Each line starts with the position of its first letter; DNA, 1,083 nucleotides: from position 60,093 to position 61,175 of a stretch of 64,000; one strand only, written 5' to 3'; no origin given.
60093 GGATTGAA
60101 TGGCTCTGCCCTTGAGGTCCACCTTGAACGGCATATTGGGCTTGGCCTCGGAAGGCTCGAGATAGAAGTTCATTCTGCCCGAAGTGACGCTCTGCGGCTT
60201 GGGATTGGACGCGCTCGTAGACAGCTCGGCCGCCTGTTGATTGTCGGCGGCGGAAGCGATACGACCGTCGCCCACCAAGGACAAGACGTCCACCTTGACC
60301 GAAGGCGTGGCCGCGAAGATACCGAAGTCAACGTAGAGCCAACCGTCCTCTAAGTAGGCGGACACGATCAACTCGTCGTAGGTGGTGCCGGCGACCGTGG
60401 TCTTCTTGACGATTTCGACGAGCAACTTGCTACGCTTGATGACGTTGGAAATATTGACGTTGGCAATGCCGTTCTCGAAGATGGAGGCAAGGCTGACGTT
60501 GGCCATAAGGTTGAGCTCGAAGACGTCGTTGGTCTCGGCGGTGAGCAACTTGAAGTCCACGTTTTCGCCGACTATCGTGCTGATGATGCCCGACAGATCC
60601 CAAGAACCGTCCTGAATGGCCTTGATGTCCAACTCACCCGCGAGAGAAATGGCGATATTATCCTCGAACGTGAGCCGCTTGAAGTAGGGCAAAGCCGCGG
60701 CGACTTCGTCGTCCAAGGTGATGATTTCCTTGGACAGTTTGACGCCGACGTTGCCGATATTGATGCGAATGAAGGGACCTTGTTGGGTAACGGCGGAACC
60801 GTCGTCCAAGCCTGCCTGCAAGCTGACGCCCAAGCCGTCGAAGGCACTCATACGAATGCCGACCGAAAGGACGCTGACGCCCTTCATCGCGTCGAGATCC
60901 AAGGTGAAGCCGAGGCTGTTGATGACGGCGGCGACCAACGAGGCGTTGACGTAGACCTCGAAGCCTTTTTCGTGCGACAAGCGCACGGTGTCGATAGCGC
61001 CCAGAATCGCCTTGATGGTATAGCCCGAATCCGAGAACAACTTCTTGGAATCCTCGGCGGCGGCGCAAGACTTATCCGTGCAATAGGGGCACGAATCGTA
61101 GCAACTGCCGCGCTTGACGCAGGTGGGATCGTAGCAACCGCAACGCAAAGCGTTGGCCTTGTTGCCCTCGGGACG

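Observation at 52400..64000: Giant A N-terminal 3,800 aa: at least 8 copies of an unrecognised two-block supermodule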

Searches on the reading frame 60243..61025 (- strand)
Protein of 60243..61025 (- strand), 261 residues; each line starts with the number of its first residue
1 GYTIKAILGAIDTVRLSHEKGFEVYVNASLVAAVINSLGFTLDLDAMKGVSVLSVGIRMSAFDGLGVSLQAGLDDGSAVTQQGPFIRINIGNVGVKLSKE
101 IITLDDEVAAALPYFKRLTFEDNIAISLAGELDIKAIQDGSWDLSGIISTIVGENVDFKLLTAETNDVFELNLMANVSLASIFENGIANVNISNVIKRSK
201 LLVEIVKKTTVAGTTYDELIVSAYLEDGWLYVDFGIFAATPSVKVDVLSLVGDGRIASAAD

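Call 26: search_solved_structures(query=A1, max_evalue=10)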
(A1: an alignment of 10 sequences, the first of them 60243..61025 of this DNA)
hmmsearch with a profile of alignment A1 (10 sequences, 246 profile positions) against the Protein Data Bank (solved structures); distinct sequences matched with E-value up to 10: 0.

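Call 32: search_protein_representatives(alignment_id=A1)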
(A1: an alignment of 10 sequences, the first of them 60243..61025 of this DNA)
Query: 10 sequences, 246 profile positions. Proteins with E-value up to 0.001 (for the whole library): 81; up to 1e-10: 47; up to 1e-30: 25. The best 81 are listed.
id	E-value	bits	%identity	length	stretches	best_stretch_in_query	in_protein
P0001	4.9e-266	894.3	-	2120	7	1-241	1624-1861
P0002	9.3e-91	320.2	-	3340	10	2-240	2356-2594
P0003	1.4e-72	260.7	-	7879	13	42-241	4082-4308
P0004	1.2e-69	251.1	-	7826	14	88-240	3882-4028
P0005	1.3e-64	234.6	-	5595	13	5-238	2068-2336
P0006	1.7e-62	227.7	-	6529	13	23-243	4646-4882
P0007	4.2e-62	226.4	-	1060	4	2-208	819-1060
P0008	4.9e-56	206.5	-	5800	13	4-230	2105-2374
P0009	1.6e-55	204.9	-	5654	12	114-226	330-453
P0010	3.6e-55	203.7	-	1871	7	7-240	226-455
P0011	4.8e-55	203.3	-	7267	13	26-241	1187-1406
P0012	8.9e-55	202.4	-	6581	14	23-239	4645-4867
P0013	1.1e-54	202.1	-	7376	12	46-241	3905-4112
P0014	5.0e-53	196.7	-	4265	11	20-240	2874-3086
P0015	5.4e-53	196.6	-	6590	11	24-240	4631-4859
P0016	4.6e-50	187.0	-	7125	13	4-232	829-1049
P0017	2.7e-42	161.5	-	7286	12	23-213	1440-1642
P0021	4.2e-38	147.8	-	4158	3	24-243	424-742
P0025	1.6e-32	129.6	-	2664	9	18-234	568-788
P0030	1.6e-19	86.9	-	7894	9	122-239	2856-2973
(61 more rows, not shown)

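Call 33: predict_structure(alignment_id=A1)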
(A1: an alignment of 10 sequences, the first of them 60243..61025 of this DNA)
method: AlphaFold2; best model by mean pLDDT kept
length: 261 residues; sequences in the alignment: 10
mean_pLDDT: 53.5   pTM: 0.51
mean pLDDT of the five models: 53.5, 52.6, 48.3, 46.5, 44.9
residues with pLDDT >= 90: 0; 70-90: 45; 50-70: 94; < 50: 122
segments of 3 or more residues with pLDDT < 50: 1-26, 37-105, 112-124, 255-261
pLDDT, mean of each block of 10 residues (from residue 1): 40 33 46 48 43 42 42 38 42 39 48 38 48 55 57 55 60 64 61 68 77 81 77 73 74 47 37
secondary structure, 60 per line:
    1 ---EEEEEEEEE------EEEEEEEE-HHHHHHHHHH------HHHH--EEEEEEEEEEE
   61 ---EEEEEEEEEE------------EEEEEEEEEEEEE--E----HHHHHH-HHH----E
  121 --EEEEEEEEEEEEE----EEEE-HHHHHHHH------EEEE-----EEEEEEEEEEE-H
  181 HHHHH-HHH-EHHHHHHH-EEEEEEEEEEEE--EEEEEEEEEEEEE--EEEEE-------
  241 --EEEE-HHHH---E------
elements in order: E4-12 E19-26 H28-37 H44-47 E50-60 E64-73 E86-98 H106-111 E123-135 E140-143 H145-152 E159-162 E168-178 H180-185 H192-198 E200-211 E214-226 E229-233 E243-246 H248-251

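Call 40: find_homologous_proteins(query=A2, max_evalue=0.001)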
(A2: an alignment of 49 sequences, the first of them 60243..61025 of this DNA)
Query A2 (49 sequences) (261 aa, profile of the alignment): 1 proteins with E <= 0.001 among 8000 candidates.
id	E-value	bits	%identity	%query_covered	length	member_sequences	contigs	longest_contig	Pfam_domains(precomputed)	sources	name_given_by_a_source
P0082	1.7e-4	40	54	5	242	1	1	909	-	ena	-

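Call 46: find_encoding_contigs(protein=P0021, flank=10000, max_places=3)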
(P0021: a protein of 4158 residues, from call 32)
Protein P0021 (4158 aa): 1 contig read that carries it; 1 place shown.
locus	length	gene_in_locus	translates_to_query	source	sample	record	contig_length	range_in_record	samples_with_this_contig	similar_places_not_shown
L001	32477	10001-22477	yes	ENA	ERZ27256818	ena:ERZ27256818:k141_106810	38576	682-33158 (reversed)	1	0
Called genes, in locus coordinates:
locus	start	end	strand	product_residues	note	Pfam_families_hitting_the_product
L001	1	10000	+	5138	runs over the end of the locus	?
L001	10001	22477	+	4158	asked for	PF07532:Big_4 (faint)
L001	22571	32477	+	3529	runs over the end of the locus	?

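Call 47: find_encoding_contigs(protein=P0014, flank=4000, max_places=1)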
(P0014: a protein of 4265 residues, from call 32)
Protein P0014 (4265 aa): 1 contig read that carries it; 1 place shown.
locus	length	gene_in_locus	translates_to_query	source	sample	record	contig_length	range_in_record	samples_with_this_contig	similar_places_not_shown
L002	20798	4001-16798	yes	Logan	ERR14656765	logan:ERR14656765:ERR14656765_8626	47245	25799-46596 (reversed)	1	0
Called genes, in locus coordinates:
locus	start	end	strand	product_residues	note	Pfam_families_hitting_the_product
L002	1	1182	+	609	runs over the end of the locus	?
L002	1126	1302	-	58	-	-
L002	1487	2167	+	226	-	PF00072:Response_reg, PF00486:Trans_reg_C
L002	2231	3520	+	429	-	PF00512:HisKA, PF02518:HATPase_c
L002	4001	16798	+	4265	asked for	PF07532:Big_4 (faint)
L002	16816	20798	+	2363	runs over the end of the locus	PF18676:MBG_2 (weak), PF18887:MBG_3 (faint)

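Call 48: find_encoding_contigs(protein=P0016, flank=4000, max_places=1)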
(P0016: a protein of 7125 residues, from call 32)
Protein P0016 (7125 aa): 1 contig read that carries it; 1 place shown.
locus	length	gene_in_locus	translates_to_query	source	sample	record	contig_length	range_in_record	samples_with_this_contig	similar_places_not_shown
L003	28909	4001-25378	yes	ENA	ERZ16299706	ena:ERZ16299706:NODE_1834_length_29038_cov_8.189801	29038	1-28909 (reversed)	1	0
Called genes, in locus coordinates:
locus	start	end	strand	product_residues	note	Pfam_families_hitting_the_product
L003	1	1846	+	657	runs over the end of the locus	?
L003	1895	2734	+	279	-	-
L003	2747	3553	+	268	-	PF02585:PIG-L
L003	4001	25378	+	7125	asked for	PF02369:Big_1 (faint), PF13620:CarboxypepD_reg, PF13715:CarbopepD_reg_2 (weak), PF13620:CarboxypepD_reg (weak), PF07532:Big_4 (faint)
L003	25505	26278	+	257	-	PF01261:AP_endonuc_2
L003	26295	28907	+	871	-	?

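Call 49: find_encoding_contigs(protein=P0005, flank=4000, max_places=1)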
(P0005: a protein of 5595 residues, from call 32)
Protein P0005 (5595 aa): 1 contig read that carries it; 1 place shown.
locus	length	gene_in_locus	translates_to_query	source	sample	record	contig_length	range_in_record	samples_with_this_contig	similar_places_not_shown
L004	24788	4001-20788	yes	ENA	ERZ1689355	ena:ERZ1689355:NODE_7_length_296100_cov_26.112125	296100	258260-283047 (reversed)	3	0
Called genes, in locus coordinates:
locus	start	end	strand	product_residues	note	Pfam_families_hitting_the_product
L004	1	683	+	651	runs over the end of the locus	PF20736:Glyco_hydro127M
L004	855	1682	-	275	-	PF07786:HGSNAT_cat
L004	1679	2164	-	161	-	-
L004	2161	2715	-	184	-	PF00440:TetR_N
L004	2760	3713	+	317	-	-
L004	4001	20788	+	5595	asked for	-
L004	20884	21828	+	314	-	PF03547:Mem_trans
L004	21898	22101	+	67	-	PF08984:DUF1858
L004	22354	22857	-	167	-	PF07670:Gate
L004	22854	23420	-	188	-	PF07670:Gate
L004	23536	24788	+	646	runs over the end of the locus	PF00133:tRNA-synt_1, PF01406:tRNA-synt_1e (faint), PF01921:tRNA-synt_1f (faint), PF09334:tRNA-synt_1g, PF00133:tRNA-synt_1, PF08264:Anticodon_1 (weak), PF19303:Anticodon_3, PF01588:tRNA_bind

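Call 50: find_encoding_contigs(protein=P0003, flank=4000, max_places=1)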
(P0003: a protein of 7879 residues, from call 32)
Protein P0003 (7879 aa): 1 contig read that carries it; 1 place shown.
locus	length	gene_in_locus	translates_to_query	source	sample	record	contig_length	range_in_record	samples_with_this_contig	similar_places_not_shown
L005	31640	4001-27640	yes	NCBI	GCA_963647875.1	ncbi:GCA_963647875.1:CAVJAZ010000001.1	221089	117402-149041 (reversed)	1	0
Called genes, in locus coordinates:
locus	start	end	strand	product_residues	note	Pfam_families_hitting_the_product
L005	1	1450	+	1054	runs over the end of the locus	PF02368:Big_2 (faint), PF26918:Ig_Eae (faint), PF01841:Transglut_core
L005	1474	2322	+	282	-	PF20583:DUF6786 (faint)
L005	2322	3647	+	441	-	PF00480:ROK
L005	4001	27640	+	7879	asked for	PF13715:CarbopepD_reg_2 (faint), PF13620:CarboxypepD_reg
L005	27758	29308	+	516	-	-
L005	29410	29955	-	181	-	PF12773:DZR (weak)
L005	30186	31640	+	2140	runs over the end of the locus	-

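Call 51: find_encoding_contigs(protein=P0004, flank=4000, max_places=1)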
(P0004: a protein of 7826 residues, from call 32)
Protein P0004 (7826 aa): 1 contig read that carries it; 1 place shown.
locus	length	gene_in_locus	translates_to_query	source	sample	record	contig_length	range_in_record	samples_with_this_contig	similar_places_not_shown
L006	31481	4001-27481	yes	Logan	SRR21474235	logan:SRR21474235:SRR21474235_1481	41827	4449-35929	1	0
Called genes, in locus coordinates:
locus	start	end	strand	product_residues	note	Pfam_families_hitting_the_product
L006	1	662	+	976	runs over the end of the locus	PF02368:Big_2 (faint), PF01841:Transglut_core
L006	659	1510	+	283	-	-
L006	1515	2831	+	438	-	PF00480:ROK (weak)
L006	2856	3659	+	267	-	PF02585:PIG-L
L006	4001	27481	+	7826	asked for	PF13620:CarboxypepD_reg, PF13715:CarbopepD_reg_2 (weak)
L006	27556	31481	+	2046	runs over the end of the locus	PF05547:Peptidase_M6 (faint), PF25390:WD40_RLD, PF07523:Big_3 (faint), PF13540:RCC1_2, PF25390:WD40_RLD, PF02368:Big_2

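Call 52: find_encoding_contigs(protein=P0012, flank=4000, max_places=1)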
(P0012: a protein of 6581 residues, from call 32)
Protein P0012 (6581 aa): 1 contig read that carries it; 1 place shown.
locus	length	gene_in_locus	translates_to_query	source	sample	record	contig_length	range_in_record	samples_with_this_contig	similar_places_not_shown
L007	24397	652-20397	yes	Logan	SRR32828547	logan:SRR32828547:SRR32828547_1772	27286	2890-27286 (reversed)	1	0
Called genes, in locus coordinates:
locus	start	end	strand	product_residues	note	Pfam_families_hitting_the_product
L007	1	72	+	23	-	?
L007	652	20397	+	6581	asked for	-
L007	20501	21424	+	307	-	PF03547:Mem_trans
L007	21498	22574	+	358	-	PF13421:Band_7_1, PF01145:Band_7, PF17032:Zn_ribbon_15 (faint), PF13248:Zn_ribbon_3 (weak), PF24460:DUF7575 (faint), PF12773:DZR, PF13240:Zn_Ribbon_1, PF13248:Zn_ribbon_3, +1 more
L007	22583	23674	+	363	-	PF01155:HypA (faint), PF08271:Zn_Ribbon_TF (faint)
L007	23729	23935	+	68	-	PF08984:DUF1858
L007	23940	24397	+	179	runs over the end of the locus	PF12844:HTH_19, PF07883:Cupin_2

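Call 53: find_encoding_contigs(protein=P0002, flank=4000, max_places=1)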
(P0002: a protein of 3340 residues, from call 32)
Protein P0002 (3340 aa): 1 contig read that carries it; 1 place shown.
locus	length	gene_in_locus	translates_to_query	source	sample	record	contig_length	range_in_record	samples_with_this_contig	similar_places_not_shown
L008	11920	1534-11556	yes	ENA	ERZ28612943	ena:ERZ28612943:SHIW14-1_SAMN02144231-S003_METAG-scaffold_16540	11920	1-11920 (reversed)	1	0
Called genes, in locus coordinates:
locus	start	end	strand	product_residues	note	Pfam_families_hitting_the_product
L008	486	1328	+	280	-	-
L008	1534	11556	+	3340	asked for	-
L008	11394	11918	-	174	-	?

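Call 72: list_cluster_members(proteins=[P0003, P0005, P0014, P0017, P0021, P0006, P0011, P0002, P0025, P0030])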
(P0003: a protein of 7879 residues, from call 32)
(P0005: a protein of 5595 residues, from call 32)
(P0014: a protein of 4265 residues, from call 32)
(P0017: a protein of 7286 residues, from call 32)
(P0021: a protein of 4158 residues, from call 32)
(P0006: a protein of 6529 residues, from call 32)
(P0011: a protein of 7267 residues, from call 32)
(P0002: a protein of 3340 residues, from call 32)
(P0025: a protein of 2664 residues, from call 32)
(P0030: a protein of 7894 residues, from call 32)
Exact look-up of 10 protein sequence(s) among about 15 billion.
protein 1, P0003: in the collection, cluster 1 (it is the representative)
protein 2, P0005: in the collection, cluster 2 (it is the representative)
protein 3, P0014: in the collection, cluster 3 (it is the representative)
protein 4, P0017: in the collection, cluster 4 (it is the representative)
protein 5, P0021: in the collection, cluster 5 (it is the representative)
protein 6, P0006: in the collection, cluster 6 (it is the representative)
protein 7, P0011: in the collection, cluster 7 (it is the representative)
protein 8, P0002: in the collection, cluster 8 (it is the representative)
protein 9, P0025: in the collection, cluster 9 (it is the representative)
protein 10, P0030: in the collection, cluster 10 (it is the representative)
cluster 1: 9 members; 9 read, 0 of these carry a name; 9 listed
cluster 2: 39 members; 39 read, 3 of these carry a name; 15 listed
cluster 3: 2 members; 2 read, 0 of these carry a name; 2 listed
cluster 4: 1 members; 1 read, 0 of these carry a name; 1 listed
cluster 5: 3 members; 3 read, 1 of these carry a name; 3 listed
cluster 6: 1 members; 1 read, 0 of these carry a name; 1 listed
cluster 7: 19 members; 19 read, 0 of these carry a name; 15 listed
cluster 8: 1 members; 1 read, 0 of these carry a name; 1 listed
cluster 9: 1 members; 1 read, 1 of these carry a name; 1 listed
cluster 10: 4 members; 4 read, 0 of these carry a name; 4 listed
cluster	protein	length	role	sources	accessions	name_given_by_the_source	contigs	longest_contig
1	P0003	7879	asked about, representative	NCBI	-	-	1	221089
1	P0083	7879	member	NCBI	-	-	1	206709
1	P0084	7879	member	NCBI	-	-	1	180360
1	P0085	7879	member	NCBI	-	-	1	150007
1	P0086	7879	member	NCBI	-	-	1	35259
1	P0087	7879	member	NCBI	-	-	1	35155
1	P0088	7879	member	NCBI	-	-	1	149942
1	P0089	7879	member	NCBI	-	-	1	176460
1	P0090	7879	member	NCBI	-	-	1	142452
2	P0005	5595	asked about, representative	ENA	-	-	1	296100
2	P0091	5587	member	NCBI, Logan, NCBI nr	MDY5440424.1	MAG: hypothetical protein SPG06_06695 [Eubacteriales bacterium] | hypothetical protein [Eubacteriales bacterium]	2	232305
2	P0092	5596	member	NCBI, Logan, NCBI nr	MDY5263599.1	MAG: hypothetical protein SPH07_00970 [Eubacteriales bacterium] | hypothetical protein [Eubacteriales bacterium]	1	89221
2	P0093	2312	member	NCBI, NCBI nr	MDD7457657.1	MAG: hypothetical protein PUK83_04445 [Clostridia bacterium] | hypothetical protein [Clostridia bacterium]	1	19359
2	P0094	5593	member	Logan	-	-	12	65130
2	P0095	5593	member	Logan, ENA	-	-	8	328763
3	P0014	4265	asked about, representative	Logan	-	-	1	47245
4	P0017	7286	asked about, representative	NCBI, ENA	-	-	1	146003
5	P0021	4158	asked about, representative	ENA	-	-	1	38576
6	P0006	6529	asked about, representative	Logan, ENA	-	-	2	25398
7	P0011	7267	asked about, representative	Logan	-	-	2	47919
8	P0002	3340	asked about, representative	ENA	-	-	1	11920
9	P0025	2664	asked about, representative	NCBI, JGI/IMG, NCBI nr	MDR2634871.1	MAG: hypothetical protein LBC13_02705 [Clostridiales bacterium] | hypothetical protein | hypothetical protein [Clostridiales bacterium]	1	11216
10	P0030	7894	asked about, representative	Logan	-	-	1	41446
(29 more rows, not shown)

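Call 94: search_protein_families(library=pfam, alignment_id=A2, max_evalue=1)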
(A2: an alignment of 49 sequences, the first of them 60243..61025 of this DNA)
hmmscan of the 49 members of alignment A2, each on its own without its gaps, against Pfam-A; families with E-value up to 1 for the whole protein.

A. member 1, window:60243-61025:- (261 aa): 1 family
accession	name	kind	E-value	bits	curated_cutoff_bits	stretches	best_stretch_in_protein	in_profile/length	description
PF22160.1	PSMA-like_C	-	0.038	14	26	1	166-234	104-175/243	Maltose-forming alpha-amylase-like, C-terminal domain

B. families by the number of members that match (of 49 scanned): 14 families
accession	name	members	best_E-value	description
PF03395.19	Pox_P4A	1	0.007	Poxvirus P4A protein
PF16351.10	DUF4979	1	0.023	Domain of unknown function (DUF4979)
PF13505.12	OMP_b-brl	1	0.024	Outer membrane protein beta-barrel domain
PF22160.1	PSMA-like_C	1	0.038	Maltose-forming alpha-amylase-like, C-terminal domain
PF22239.2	DUF6947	1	0.043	Domain of unknown function (DUF6947)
PF01207.24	Dus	1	0.087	Dihydrouridine synthase (Dus)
PF16507.11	HEAT_PSME4_mid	1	0.091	Proteasome activator complex subunit 4, mid HEAT repeats region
PF02707.21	MOSP_N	1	0.092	Major Outer Sheath Protein N-terminal region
PF04288.19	MukE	1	0.096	MukE-like family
PF12984.12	DUF3868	1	0.11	Domain of unknown function (DUF3868)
PF07481.16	DUF1521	1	0.12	Domain of Unknown Function (DUF1521)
PF20216.3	DUF6576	1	0.21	Family of unknown function (DUF6576)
PF07124.16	Phytoreo_P8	1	0.26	Phytoreovirus outer capsid protein P8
PF07222.17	PBP_sp32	1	0.33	Proacrosin binding protein sp32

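Call 104: search_solved_structures(query=A2, max_evalue=10)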
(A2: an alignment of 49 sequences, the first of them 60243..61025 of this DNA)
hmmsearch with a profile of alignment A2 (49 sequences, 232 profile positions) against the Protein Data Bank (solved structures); distinct sequences matched with E-value up to 10: 0.

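Call 105: search_protein_families(library=phrogs, alignment_id=A2, max_evalue=0.1)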
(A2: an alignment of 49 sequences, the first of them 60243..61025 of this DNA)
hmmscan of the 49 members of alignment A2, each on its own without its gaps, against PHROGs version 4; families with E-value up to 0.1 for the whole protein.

A. member 1, window:60243-61025:- (261 aa): 0 families

B. families by the number of members that match (of 49 scanned): 10 families
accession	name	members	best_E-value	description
phrog_25304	-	1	0.006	-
phrog_9526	-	1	0.0083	terminase large subunit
phrog_17442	-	1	0.015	-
phrog_5564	-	1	0.018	-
phrog_28911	-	1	0.018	-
phrog_881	-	1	0.026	holin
phrog_24114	-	1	0.059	-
phrog_33739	-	1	0.064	-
phrog_10179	-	1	0.083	-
phrog_38428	-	1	0.091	-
